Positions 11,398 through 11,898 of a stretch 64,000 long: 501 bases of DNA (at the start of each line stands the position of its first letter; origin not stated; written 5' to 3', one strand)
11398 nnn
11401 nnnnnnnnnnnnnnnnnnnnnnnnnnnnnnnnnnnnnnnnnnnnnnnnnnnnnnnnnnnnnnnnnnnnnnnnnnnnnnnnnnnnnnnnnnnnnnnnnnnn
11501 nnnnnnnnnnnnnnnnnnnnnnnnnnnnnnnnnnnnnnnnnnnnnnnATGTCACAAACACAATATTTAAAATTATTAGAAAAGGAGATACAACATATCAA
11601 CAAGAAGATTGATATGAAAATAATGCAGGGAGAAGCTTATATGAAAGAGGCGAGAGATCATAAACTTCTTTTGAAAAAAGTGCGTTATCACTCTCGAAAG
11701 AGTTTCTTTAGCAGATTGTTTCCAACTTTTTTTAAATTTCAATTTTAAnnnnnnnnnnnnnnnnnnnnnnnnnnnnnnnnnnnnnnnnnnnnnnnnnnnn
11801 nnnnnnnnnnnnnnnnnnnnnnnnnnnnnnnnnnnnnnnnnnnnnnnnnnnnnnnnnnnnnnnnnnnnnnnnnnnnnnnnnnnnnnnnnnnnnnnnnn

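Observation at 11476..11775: Textbook SOS promoter with a LexA box in the spacer, driving a small ORF plus lexA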

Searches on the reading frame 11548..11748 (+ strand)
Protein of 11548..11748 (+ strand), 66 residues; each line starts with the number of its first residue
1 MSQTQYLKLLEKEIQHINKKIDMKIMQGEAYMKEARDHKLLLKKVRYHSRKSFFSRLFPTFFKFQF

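Call 3: search_protein_families(library=pfam, proteins=[window:11548-11748:+], max_evalue=0.1)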
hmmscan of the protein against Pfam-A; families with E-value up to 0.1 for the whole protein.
window:11548-11748:+ (66 aa): 1 family
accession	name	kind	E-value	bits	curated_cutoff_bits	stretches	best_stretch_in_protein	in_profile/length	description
PF09454.15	Vps23_core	-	0.014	15.8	26.8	0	41-57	44-60/64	Vps23 core domain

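Call 7: find_homologous_proteins(query=window:11548-11748:+, max_evalue=10)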
Query window:11548-11748:+ (66 aa): 242 proteins with E <= 10 among 242 candidates; the best 120 are listed.
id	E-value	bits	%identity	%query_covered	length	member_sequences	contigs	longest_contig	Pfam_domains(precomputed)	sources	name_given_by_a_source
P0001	9.8e-35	134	100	100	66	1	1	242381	-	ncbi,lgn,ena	-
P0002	1.3e-30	121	91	100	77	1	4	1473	-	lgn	-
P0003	1.8e-28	115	85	100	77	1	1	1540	-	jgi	-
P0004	2.6e-28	114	85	100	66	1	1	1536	-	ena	-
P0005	6.1e-28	113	85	82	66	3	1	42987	-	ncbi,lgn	-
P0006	7.0e-28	113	82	100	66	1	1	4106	-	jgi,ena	-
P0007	7.3e-28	113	81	79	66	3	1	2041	-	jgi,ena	-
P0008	7.4e-28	113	83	100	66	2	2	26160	-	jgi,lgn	jgi:hypothetical protein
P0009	2.5e-27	111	83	79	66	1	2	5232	-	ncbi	-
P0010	3.0e-27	111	82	100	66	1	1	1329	-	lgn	-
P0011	3.3e-27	111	82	100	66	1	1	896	-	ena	-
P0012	4.0e-27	110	83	100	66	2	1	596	-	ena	-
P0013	4.8e-27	110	82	100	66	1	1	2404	-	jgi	jgi:hypothetical protein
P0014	5.9e-27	110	82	100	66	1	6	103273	-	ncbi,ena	-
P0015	1.1e-26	109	82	100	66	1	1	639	-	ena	-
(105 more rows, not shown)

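Call 21: search_protein_families(library=ncbifam, proteins=[window:11548-11748:+], max_evalue=0.1)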
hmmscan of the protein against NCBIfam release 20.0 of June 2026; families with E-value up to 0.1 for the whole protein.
window:11548-11748:+ (66 aa): 0 families

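Call 30: predict_structure(alignment_id=A1)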
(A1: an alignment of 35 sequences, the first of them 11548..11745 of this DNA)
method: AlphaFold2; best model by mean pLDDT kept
length: 66 residues; sequences in the alignment: 35
mean_pLDDT: 83.6   pTM: 0.61
mean pLDDT of the five models: 83.6, 83.2, 82.3, 82.1, 80.7
residues with pLDDT >= 90: 35; 70-90: 17; 50-70: 14; < 50: 0
segments of 3 or more residues with pLDDT < 50: none
pLDDT, mean of each block of 10 residues (from residue 1): 84 94 93 92 86 68 57
secondary structure, 60 per line:
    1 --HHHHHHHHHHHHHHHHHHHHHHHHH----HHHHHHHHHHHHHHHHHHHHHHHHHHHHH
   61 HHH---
elements in order: H3-27 H32-63
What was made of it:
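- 11548..11748 (+): Gene for a 66-aa basic helical-hairpin protein of an unnamed family linked to lexA. AlphaFold2 pLDDT is 83.6 with helices 3-27 and 32-63 (call 30).
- On YneA/SosA/ChiZ/DivS-type SOS division inhibitor: The AlphaFold2 model is a charged two-helix hairpin (call 30).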

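Call 34: fold_search(model_id=the predicted structure, library=pdb)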
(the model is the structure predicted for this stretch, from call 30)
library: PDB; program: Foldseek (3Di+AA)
matches with E <= 10: 64; with E <= 0.001: 0
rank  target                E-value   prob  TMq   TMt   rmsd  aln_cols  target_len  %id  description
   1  1skv_C                1.3e+00  0.96  0.73  0.82   1.0        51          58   10  Crystal Structure of D-63 from Sulfolobus Spindle Virus 1 (released 2004-07-13)
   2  6hdz_A                1.6e+00  0.92  0.69  0.11   1.1        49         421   18  Pseudomonas aeruginosa Seryl-tRNA Synthetase in Complex with 5'-O-(N-(L-seryl)-Sulfamoyl)uridine (released 2019-12-04)
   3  6he3_A                2.1e+00  0.89  0.69  0.11   1.0        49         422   18  Pseudomonas aeruginosa Seryl-tRNA Synthetase in Complex with 5'-O-(N-(L-seryl)-sulfamoyl)cytidine (released 2019-12-04)
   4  1skv_B                2.3e+00  0.89  0.73  0.79   0.9        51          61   10  Crystal Structure of D-63 from Sulfolobus Spindle Virus 1 (released 2004-07-13)
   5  6dlm_A                2.3e+00  0.82  0.69  0.62   1.1        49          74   16  DHD127 (released 2018-12-19)
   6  6he1_A                2.5e+00  0.85  0.70  0.12   1.0        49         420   18  Pseudomonas aeruginosa Seryl-tRNA Synthetase in Complex with 5'-O-(N-(L-seryl)-sulfamoyl)N3-methyluridine (released 2019-12-04)
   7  9qmp                  2.6e+00  0.85  0.70  0.12   0.9        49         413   14  E.coli seryl-tRNA synthetase (released 2025-05-14)
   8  5j0k_A                2.8e+00  0.80  0.70  0.63   0.9        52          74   13  De novo design of protein homo-oligomers with modular hydrogen bond network-mediated specificity (released 2016-05-25)
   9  3qne                  3.0e+00  0.84  0.66  0.10   0.6        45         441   16  Candida albicans seryl-tRNA synthetase (released 2011-08-03)
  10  6b87_B                3.0e+00  0.82  0.70  0.49   0.7        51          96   14  Crystal structure of transmembrane protein TMHC2_E (released 2018-03-14)
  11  9c7z_A                3.0e+00  0.44  0.63  0.63   3.5        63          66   17  Hallucinated C3 protein assembly HALC3_919 (released 2025-05-21)
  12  5j0k_B                3.2e+00  0.77  0.71  0.64   0.9        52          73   13  De novo design of protein homo-oligomers with modular hydrogen bond network-mediated specificity (released 2016-05-25)
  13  6dmp_MODEL_1_B        3.4e+00  0.18  0.40  0.35   4.4        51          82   18  De Novo Design of a Protein Heterodimer with Specificity Mediated by Hydrogen Bond Networks (released 2018-12-19)
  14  6b87_A                3.7e+00  0.75  0.69  0.46   0.9        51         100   14  Crystal structure of transmembrane protein TMHC2_E (released 2018-03-14)
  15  6r1m_B                3.7e+00  0.75  0.71  0.11   0.8        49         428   14  Crystal structure of E. coli seryl-tRNA synthetase complexed to seryl sulfamoyl adenosine (released 2020-01-22)
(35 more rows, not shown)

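Call 35: search_protein_representatives(alignment_id=A1)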
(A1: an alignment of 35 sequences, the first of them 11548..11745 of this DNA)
Query: 35 sequences, 66 profile positions. Proteins with E-value up to 0.001 (for the whole library): 292; up to 1e-10: 49; up to 1e-30: 1. The best 150 are listed.
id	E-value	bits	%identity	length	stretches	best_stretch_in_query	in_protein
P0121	4.4e-31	122.6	-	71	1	1-64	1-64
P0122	3.6e-29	116.5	-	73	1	1-65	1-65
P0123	7.3e-25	102.7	-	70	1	1-63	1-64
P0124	3.4e-24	100.5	-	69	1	1-62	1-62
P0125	1.5e-23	98.5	-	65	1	14-64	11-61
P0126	5.6e-23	96.6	-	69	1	1-44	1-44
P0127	2.1e-22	94.8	-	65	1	1-62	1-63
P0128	8.0e-22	92.9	-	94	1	1-47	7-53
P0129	5.1e-21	90.4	-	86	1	1-62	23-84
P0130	7.5e-20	86.6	-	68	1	1-64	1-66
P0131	1.1e-17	79.7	-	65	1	1-61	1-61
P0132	1.6e-17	79.2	-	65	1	1-60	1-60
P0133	1.4e-16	76.2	-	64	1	1-64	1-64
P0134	7.4e-16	73.8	-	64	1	1-62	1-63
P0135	1.1e-15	73.3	-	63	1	1-62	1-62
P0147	3.2e-13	65.4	-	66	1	1-62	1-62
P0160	1.6e-11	59.9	-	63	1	1-59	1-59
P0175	3.3e-10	55.7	-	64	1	1-59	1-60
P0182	6.3e-10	54.8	-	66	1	1-62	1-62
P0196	3.1e-09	52.6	-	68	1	1-60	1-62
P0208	7.9e-09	51.3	-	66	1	1-61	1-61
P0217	1.4e-08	50.5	-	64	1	1-61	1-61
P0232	3.7e-08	49.1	-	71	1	7-64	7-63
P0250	1.3e-07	47.4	-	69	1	1-60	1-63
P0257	1.9e-07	46.8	-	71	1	1-51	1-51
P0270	3.4e-07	46.1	-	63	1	1-57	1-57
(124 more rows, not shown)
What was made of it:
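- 11548..11748 (+): 242 close homologues (call 7) and 292 clusters at 50% identity by profile search (call 35).
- Family breadth and linkage: 292 clusters (call 35).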

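Call 37: list_cluster_members(proteins=[P0131, P0147, P0160, P0182, P0196, P0217, P0232, P0250, P0257, P0270])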
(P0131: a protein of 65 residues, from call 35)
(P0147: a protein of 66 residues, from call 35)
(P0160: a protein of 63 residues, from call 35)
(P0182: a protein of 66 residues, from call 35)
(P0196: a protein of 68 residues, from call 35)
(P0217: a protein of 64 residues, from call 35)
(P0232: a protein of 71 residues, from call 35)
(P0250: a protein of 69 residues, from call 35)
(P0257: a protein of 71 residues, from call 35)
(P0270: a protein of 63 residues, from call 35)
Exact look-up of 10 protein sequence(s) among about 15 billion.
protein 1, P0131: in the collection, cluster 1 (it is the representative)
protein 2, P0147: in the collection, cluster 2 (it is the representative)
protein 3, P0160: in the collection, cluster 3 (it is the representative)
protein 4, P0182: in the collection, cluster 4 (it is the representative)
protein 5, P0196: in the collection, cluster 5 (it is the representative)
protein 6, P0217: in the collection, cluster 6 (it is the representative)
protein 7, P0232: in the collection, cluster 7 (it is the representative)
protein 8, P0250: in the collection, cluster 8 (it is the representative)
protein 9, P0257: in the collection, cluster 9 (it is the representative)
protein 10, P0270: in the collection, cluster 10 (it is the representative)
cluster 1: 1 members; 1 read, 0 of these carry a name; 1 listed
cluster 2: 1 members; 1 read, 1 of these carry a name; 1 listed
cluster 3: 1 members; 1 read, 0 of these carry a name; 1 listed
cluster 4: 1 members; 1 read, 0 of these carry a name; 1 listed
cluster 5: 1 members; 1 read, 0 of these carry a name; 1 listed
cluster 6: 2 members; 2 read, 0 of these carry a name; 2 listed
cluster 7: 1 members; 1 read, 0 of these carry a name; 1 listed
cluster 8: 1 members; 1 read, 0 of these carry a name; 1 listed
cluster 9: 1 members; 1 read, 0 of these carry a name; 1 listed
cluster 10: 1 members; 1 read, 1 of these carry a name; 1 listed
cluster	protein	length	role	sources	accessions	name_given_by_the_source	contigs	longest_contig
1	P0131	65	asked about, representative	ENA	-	-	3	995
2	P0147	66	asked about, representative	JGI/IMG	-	hypothetical protein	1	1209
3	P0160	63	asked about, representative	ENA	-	-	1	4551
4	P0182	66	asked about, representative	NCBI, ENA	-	-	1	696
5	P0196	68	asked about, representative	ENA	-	-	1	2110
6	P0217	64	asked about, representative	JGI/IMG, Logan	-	-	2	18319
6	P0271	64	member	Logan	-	-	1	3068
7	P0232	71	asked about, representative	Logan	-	-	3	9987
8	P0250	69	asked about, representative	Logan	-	-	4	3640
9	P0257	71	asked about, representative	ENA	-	-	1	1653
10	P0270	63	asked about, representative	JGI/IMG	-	hypothetical protein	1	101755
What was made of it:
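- Tried and rejected: Cluster look-up gave no names (call 37).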

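Call 42: find_homologous_proteins(query=A2, max_evalue=0.001)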
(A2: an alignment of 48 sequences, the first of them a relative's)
Query A2 (48 sequences) (64 aa, profile of the alignment): 52 proteins with E <= 0.001 among 186 candidates.
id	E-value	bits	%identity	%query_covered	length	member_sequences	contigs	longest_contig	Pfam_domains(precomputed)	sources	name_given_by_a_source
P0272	3.7e-22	95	58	91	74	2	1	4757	-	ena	-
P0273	1.0e-21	94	49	100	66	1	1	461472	-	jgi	-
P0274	1.4e-21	94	54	100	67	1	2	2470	-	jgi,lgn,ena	jgi:hypothetical protein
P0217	1.6e-21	93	100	100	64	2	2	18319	-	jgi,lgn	-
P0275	2.2e-20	90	57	73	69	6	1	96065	-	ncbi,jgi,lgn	jgi:hypothetical protein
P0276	2.5e-20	90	57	73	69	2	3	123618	-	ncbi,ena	-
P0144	6.4e-20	88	46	72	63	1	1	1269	-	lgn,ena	-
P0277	6.9e-20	88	52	100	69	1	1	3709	-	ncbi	-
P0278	7.4e-20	88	47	94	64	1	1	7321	-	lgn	-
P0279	2.0e-19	87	56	75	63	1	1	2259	-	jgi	jgi:hypothetical protein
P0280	2.7e-19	86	35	94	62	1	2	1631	-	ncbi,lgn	-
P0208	3.9e-19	86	38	100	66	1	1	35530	-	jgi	jgi:hypothetical protein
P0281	4.0e-19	86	48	100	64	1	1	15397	-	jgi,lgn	jgi:hypothetical protein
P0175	7.5e-19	85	30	98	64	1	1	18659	-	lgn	-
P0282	8.8e-19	85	40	100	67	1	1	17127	-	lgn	-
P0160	2.7e-18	83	34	97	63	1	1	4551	-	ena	-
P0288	4.2e-18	82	39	100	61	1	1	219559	-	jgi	-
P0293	9.5e-18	81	38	100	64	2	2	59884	-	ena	-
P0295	1.3e-17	81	48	98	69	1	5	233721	-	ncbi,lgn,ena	-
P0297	2.7e-17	80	35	81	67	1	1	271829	-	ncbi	-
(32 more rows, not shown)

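Call 43: find_encoding_contigs(protein=P0273, flank=3000, max_places=1)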
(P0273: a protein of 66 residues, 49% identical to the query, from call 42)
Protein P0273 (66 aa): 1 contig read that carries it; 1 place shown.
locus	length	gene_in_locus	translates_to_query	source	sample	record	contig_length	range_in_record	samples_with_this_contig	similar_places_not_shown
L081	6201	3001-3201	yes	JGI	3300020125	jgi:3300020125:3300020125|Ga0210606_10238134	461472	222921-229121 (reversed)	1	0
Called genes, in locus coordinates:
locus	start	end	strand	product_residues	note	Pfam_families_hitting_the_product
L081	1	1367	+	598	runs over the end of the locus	PF00664:ABC_membrane, PF00005:ABC_tran, PF02463:SMC_N (faint)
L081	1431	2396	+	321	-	PF00413:Peptidase_M10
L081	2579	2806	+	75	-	-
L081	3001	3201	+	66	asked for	-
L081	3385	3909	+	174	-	PF00717:Peptidase_S24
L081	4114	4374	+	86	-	-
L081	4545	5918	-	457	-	PF01406:tRNA-synt_1e, PF09334:tRNA-synt_1g (faint), PF09190:DALR_2 (weak), PF23493:CysS_C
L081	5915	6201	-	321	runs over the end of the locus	PF01544:CorA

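Call 44: find_encoding_contigs(protein=P0297, flank=3000, max_places=1)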
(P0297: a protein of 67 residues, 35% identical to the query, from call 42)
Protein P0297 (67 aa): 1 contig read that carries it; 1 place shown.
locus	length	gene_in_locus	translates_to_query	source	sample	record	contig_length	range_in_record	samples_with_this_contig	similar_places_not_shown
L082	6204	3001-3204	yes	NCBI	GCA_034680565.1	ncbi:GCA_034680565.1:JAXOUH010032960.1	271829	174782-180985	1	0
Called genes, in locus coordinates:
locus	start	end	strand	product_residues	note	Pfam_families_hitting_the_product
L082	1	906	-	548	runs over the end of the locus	PF04024:PspC, PF22571:LiaI-LiaF-TM_PspC, PF10988:DUF2807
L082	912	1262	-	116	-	PF03551:PadR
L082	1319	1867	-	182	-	-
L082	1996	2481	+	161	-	PF05974:DUF892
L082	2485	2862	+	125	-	PF20554:DUF6766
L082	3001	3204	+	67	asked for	-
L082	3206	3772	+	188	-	PF00717:Peptidase_S24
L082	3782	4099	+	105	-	PF01035:DNA_binding_1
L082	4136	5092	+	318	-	PF00005:ABC_tran, PF13304:AAA_21, PF13732:DrrA1-3_C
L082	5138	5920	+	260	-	PF01061:ABC2_membrane, PF12698:ABC2_membrane_3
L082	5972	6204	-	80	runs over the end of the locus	-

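Call 45: find_encoding_contigs(protein=P0288, flank=3000, max_places=1)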
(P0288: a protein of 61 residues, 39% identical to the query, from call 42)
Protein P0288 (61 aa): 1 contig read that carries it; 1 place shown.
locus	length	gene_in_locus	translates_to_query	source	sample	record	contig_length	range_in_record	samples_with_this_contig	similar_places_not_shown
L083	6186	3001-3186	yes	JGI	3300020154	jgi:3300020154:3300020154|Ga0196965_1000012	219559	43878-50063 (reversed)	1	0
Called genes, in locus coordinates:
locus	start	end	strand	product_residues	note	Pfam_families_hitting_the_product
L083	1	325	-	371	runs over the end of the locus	PF13091:PLDc_2, PF00614:PLDc (faint), PF13091:PLDc_2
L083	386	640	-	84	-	PF04226:Transgly_assoc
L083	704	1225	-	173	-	PF11181:YflT (faint)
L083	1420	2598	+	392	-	PF00232:Glyco_hydro_1 (weak)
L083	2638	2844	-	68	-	-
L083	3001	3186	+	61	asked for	-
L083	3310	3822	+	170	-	PF00717:Peptidase_S24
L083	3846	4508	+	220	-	PF03167:UDG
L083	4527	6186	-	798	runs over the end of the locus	PF15902:Sortilin-Vps10 (faint), PF00041:fn3, PF01471:PG_binding_1 (faint)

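Call 46: find_encoding_contigs(protein=P0295, flank=3000, max_places=1)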
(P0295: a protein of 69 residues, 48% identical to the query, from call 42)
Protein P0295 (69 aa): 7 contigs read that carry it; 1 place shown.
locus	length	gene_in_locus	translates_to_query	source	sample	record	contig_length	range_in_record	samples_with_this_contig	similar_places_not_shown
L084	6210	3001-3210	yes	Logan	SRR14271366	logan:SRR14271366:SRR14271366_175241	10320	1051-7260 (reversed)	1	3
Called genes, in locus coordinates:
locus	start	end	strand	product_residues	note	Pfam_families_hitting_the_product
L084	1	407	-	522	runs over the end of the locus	-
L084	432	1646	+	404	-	PF00479:G6PD_N, PF02781:G6PD_C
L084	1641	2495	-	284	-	PF02618:YceG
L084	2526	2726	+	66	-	-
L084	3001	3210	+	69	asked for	-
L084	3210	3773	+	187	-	PF00717:Peptidase_S24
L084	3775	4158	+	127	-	PF02452:PemK_toxin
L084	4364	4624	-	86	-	-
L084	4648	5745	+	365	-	PF01926:MMR_HSR1, PF02421:FeoB_N (weak), PF06071:YchF-GTPase_C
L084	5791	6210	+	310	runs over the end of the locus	PF18920:DUF5671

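Call 49: find_encoding_contigs(protein=P0276, flank=3000, max_places=1)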
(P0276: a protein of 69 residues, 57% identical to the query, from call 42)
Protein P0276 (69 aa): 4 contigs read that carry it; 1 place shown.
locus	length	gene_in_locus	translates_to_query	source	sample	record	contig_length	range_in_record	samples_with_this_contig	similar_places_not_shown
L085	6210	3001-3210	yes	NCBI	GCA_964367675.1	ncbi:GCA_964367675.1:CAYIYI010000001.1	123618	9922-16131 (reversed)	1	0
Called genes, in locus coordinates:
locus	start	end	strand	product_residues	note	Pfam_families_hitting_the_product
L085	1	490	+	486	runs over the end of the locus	PF01336:tRNA_anti-codon, PF00152:tRNA-synt_2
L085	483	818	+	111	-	-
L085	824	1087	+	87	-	-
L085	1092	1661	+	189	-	PF06821:Ser_hydrolase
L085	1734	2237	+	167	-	-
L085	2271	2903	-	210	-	PF00702:Hydrolase, PF05116:S6PP (faint), PF06888:Put_Phosphatase, PF12710:HAD, PF13419:HAD_2, PF08282:Hydrolase_3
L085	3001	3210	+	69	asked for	-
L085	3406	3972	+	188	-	PF00717:Peptidase_S24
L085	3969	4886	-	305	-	PF03734:YkuD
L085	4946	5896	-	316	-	-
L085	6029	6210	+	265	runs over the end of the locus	PF03372:Exo_endo_phos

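Call 50: find_encoding_contigs(protein=P0175, flank=3000, max_places=1)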
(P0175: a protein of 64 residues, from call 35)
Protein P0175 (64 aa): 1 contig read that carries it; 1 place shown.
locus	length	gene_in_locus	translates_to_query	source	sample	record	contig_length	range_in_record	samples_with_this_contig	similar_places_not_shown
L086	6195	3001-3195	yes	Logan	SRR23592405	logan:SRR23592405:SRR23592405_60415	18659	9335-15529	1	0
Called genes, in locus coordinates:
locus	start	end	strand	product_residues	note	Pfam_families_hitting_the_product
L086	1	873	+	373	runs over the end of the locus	PF01098:FTSW_RODA_SPOVE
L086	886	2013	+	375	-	PF03033:Glyco_transf_28, PF04101:Glyco_tran_28_C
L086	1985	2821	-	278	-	PF03631:Virul_fac_BrkB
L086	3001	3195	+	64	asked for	-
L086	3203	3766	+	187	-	PF00717:Peptidase_S24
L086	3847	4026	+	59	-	-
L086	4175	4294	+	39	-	-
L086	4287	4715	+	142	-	-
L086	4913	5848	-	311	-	PF00188:CAP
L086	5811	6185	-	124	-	-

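Call 51: find_encoding_contigs(protein=P0293, flank=3000, max_places=1)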
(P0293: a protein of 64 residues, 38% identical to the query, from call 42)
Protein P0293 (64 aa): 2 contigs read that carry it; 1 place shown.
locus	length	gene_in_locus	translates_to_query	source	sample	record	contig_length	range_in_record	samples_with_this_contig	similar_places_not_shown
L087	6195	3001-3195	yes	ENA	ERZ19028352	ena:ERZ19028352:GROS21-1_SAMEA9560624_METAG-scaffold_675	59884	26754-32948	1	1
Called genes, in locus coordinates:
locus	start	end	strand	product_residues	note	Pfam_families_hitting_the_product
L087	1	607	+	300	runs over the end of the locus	PF09864:MliC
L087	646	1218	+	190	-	PF03193:RsgA_GTPase (weak), PF00009:GTP_EFTU (faint), PF01926:MMR_HSR1, PF02421:FeoB_N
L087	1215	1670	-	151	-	PF02517:Rce1-like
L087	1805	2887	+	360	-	PF01180:DHO_dh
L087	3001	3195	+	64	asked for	-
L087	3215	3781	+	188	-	PF00717:Peptidase_S24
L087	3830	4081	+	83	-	-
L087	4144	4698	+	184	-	PF13671:AAA_33 (faint)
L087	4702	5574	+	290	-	PF17773:UPF0176_N, PF00581:Rhodanese, PF12368:Rhodanese_C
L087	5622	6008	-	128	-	-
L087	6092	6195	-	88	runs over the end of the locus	-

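Call 52: find_encoding_contigs(protein=P0208, flank=3000, max_places=1)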
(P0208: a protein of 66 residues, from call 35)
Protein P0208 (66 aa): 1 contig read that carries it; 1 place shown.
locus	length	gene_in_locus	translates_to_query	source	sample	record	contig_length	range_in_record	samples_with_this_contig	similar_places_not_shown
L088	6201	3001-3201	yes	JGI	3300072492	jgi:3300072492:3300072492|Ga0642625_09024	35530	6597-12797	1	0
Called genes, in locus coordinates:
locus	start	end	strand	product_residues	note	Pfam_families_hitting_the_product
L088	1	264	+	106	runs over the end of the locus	-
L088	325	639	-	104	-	-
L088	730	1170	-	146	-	-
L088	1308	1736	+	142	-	-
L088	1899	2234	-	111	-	-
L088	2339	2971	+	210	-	PF00717:Peptidase_S24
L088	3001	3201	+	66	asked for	-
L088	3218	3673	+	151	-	PF00293:NUDIX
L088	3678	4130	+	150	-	PF00293:NUDIX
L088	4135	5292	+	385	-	PF01078:Mg_chelatase (faint), PF05496:RuvB_N, PF00004:AAA, PF07728:AAA_5 (weak), PF13173:AAA_14 (weak), PF16193:AAA_assoc_2, PF12002:MgsA_C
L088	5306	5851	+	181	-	PF01863:YgjP-like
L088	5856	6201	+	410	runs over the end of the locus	PF00817:IMS, PF11799:IMS_C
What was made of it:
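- All 8 distant members looked up lie next to a Peptidase_S24 gene (calls 43-46, 49-52).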

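Call 63: search_protein_families(library=pfam, alignment_id=A2, max_evalue=0.01)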
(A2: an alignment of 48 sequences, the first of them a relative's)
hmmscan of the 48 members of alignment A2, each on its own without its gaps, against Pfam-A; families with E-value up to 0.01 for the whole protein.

A. member 1, P0217 (64 aa): 0 families

B. families by the number of members that match (of 48 scanned): 0 families
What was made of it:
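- On YneA/SosA/ChiZ/DivS-type SOS division inhibitor: No Pfam family for the window protein (only a sub-threshold Vps23_core hit) or for 48 family members (calls 3, 63).
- It has no LysM or SulA domain (calls 3, 63).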

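Call 64: search_protein_families(library=phrogs, proteins=[window:11548-11748:+, P0217, P0273], max_evalue=0.01)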
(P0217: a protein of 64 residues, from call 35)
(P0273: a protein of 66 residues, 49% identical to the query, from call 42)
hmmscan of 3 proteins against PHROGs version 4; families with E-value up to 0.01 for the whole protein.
window:11548-11748:+ (66 aa): 0 families

P0217 (64 aa): 0 families

P0273 (66 aa): 0 families
